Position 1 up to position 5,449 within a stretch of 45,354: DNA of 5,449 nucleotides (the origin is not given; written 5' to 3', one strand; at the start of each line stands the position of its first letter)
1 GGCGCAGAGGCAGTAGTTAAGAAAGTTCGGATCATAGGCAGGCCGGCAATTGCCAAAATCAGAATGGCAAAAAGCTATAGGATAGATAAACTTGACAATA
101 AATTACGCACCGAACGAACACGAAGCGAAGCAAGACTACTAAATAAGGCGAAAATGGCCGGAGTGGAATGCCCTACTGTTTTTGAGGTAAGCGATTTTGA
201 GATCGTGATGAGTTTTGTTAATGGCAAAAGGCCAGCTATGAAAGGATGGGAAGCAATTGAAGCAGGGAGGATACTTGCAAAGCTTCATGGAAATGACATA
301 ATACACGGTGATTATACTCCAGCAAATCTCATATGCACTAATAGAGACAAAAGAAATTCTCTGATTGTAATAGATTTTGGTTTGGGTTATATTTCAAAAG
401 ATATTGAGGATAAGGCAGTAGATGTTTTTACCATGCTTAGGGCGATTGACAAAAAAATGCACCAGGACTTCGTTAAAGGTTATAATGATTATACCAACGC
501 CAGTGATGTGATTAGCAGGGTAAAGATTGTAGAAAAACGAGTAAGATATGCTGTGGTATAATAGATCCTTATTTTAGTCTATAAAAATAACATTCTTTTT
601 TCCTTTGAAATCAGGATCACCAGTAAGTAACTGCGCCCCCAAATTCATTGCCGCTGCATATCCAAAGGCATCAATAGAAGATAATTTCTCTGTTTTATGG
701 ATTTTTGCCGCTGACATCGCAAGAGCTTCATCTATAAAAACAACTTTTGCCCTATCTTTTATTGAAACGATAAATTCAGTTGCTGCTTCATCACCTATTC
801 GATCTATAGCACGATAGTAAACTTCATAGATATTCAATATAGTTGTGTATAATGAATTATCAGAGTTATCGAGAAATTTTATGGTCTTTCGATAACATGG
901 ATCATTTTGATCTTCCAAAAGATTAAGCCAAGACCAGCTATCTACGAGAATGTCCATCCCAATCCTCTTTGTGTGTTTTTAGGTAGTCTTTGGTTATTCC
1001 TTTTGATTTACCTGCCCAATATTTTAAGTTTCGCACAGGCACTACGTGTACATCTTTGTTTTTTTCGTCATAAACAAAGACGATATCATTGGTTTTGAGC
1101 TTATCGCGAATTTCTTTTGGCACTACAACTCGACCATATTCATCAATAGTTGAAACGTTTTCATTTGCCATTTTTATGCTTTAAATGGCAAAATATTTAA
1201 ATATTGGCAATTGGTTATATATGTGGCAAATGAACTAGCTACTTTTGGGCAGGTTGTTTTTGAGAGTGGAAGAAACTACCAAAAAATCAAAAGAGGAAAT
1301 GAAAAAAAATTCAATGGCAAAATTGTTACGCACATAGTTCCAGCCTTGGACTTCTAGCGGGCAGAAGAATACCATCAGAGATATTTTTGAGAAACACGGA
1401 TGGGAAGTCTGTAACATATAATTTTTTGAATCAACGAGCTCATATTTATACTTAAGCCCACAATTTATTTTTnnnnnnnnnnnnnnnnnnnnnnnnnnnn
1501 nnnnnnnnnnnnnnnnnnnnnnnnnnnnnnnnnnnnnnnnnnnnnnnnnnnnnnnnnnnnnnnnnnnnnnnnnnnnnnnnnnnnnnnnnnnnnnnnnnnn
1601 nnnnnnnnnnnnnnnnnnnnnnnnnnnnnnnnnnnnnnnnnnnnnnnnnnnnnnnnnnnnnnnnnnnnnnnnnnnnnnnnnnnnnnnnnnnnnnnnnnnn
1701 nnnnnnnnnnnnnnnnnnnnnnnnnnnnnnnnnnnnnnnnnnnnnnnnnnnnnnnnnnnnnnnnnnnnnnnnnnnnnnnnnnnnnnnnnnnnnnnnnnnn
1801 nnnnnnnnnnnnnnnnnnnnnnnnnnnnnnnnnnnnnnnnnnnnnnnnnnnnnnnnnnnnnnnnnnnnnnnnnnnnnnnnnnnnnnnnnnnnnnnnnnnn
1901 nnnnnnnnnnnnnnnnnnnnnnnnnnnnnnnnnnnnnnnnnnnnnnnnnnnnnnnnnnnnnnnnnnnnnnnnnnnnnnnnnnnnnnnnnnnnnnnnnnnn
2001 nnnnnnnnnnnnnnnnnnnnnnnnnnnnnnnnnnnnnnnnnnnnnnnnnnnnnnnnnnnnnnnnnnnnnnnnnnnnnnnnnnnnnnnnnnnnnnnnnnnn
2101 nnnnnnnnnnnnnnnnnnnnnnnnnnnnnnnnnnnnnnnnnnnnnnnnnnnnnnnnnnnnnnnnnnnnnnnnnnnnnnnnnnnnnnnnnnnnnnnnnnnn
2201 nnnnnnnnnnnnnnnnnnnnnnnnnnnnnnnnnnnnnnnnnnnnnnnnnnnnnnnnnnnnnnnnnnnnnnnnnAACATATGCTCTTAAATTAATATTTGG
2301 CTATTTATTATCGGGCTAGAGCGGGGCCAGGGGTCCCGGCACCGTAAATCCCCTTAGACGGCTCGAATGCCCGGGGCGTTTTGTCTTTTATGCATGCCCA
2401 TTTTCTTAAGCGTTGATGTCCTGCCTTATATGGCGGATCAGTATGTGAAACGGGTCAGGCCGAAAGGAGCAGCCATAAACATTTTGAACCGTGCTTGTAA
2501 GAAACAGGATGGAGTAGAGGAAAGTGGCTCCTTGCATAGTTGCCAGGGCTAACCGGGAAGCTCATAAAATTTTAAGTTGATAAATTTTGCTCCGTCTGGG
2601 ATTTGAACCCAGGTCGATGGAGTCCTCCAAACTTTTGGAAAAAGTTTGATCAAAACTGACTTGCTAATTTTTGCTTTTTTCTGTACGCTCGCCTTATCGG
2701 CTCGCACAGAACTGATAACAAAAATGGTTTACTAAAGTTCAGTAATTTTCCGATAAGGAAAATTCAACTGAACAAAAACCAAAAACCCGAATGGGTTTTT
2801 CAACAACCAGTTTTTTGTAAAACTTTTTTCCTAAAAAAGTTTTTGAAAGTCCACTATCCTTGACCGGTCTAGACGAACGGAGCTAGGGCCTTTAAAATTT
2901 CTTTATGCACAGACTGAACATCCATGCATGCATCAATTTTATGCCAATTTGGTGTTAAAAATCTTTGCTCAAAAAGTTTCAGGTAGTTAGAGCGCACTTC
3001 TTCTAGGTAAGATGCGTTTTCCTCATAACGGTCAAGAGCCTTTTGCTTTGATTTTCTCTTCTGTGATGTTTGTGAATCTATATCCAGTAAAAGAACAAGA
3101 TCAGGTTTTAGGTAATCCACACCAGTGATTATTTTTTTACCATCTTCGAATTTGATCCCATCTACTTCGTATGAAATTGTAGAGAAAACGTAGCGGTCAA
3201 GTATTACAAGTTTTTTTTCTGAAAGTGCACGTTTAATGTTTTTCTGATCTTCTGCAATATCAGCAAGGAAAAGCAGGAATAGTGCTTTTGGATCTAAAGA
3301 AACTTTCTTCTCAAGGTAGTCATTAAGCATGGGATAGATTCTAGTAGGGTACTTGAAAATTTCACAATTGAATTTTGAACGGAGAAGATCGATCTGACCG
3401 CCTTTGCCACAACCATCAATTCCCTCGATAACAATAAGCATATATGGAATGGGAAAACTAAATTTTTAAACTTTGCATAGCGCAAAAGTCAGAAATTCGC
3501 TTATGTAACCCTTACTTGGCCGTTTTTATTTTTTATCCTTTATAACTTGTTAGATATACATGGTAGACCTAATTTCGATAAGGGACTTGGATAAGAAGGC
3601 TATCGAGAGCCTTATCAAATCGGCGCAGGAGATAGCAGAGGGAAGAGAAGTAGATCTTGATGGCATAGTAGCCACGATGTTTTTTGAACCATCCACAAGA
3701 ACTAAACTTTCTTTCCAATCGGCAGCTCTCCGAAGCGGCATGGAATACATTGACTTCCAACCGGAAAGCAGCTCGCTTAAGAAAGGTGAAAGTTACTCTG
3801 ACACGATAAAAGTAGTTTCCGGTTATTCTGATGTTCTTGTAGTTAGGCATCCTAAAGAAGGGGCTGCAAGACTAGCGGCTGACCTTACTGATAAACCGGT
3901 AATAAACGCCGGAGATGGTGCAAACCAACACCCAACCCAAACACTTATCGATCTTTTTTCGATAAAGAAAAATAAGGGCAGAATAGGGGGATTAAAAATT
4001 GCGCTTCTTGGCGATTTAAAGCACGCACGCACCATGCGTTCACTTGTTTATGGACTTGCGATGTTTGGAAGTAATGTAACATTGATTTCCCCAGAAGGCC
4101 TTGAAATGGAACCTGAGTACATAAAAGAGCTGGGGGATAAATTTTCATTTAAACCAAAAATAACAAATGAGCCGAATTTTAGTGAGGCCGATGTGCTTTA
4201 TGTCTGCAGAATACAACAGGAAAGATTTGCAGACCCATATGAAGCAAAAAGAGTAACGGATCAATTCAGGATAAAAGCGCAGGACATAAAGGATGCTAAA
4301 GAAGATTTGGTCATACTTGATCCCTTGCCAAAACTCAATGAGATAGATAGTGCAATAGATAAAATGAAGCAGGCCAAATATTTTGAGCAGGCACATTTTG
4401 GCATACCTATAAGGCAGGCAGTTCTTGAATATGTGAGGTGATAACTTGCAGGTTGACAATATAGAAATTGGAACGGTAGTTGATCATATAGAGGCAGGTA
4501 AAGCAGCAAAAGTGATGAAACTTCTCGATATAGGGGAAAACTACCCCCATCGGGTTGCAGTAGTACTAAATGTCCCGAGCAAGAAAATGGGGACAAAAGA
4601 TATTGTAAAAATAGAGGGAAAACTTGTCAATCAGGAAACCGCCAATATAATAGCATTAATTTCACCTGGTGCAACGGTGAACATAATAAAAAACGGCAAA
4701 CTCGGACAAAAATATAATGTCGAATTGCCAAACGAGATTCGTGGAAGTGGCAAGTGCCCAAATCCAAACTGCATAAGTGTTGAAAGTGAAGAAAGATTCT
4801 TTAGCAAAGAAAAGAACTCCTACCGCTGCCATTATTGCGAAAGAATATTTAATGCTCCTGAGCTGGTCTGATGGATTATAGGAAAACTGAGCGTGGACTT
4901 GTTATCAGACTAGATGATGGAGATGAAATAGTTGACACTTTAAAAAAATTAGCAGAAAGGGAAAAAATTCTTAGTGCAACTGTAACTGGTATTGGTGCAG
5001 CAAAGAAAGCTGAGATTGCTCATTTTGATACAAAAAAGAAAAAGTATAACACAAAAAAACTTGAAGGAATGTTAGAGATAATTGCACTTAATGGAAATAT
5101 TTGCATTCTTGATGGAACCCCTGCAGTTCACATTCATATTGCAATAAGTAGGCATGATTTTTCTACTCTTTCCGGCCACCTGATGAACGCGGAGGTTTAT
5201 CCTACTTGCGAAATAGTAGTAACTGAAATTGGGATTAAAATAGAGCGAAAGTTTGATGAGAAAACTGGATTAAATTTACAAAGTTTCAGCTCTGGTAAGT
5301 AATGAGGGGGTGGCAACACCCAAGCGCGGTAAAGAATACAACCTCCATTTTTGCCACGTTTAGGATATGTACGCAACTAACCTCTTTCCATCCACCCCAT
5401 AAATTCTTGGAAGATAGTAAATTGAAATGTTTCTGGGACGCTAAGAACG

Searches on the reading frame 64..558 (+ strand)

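Call 62: search_protein_families(library=pfam, proteins=[window:64-558:+], max_evalue=0.001)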
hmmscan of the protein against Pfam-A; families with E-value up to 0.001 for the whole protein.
window:64-558:+ (165 aa): 2 families
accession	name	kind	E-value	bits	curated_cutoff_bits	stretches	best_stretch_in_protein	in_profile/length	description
PF01163.29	RIO1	-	5.7e-06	26.5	22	1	13-106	49-149/187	RIO domain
PF01636.29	APH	-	2e-05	24.9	23.2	0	79-109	170-198/239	Phosphotransferase enzyme family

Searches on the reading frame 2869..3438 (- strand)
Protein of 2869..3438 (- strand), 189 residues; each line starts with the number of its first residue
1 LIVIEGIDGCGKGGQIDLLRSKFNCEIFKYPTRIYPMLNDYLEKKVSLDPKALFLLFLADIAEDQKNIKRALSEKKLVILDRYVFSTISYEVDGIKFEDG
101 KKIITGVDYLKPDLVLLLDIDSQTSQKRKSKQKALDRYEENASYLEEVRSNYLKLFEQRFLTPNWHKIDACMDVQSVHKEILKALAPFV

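Call 62: search_protein_families(library=pfam, proteins=[window:2869-3438:-], max_evalue=0.001)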
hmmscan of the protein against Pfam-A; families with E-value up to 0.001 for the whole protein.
window:2869-3438:- (189 aa): 4 families
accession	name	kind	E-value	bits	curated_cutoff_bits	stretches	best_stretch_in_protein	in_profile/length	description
PF02223.23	Thymidylate_kin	-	7e-29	101.3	27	1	4-181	1-185/185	Thymidylate kinase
PF01712.25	dNK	-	1e-05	25.9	27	1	2-170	1-180/203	Deoxynucleoside kinase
PF13521.12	AAA_28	-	0.00032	21.4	27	1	2-146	2-143/164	AAA domain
PF13207.12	AAA_17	-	0.00091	20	27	0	6-142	2-132/136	AAA domain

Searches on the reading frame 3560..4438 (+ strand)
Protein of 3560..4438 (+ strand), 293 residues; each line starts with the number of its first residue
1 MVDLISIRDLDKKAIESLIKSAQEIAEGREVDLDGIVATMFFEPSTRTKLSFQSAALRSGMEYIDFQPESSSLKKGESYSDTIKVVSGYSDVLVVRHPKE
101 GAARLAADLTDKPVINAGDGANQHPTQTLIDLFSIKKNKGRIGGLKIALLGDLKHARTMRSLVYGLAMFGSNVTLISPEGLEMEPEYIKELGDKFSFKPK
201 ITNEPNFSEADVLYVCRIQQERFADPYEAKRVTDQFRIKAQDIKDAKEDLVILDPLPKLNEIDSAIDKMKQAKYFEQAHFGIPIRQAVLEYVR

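Call 62: search_protein_families(library=pfam, proteins=[window:3560-4438:+], max_evalue=0.001)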
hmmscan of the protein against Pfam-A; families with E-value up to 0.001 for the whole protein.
window:3560-4438:+ (293 aa): 2 families
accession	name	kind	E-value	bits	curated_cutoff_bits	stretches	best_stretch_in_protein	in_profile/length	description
PF02729.26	OTCace_N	-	1.2e-39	136.2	29.9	1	3-136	2-147/148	Aspartate/ornithine carbamoyltransferase, carbamoyl-P binding domain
PF00185.30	OTCace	-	3.2e-24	86.2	29.4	1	144-291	2-156/157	Aspartate/ornithine carbamoyltransferase, Asp/Orn binding domain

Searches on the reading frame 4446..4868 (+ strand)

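Call 62: search_protein_families(library=pfam, proteins=[window:4446-4868:+], max_evalue=0.001)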
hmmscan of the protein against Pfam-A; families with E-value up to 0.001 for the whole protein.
window:4446-4868:+ (141 aa): 2 families
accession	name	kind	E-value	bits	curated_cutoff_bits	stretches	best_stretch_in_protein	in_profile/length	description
PF01948.23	PyrI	-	6e-30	103.8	25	1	1-93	1-93/93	Aspartate carbamoyltransferase regulatory chain, allosteric domain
PF02748.20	PyrI_C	-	2.8e-10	40.3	23.4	1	97-137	1-45/48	Aspartate carbamoyltransferase regulatory chain, metal binding domain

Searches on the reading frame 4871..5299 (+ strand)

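Call 62: search_protein_families(library=pfam, proteins=[window:4871-5299:+], max_evalue=0.001)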
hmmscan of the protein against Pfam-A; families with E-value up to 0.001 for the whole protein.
window:4871-5299:+ (143 aa): 1 family
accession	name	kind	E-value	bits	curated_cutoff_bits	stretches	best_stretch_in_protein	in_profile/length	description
PF03479.20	PCC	-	3.1e-32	111.8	25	1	10-120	3-115/117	Plants and Prokaryotes Conserved (PCC) domain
